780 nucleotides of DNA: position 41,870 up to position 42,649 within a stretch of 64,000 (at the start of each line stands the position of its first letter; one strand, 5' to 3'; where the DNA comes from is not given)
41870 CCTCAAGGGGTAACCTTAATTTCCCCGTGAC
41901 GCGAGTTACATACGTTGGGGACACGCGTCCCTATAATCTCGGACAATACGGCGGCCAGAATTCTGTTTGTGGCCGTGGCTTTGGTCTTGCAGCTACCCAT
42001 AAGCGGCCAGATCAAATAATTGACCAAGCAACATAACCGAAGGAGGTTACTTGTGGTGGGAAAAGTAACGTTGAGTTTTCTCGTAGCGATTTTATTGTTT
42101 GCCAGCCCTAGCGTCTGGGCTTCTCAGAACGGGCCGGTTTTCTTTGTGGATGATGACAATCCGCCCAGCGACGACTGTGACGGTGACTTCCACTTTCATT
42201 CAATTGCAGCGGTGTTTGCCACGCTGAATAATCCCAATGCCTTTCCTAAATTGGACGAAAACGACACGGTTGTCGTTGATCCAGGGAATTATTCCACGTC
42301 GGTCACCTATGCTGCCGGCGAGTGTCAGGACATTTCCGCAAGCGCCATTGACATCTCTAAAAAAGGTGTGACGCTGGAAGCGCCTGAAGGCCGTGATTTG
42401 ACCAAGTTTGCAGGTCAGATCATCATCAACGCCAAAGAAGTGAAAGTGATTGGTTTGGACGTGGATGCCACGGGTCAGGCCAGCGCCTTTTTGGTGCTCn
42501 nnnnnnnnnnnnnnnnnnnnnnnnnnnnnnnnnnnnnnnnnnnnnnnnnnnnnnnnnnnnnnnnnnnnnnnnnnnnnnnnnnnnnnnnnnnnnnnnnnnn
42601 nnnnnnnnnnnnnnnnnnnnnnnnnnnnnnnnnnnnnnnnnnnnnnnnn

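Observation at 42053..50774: Three tandem paralogous secreted right-handed beta-helix proteins with shared, unannotated junction motifs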

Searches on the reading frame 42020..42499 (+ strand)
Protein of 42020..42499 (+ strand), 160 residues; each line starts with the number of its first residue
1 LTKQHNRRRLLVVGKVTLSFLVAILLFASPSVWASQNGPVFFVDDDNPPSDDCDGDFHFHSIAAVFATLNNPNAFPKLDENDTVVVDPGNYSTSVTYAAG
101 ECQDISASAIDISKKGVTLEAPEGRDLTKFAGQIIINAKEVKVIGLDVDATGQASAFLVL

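Call 10: search_protein_families(library=pfam, proteins=[window:42020-42499:+], max_evalue=10)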
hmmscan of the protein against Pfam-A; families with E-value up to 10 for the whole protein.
window:42020-42499:+ (160 aa): 0 families
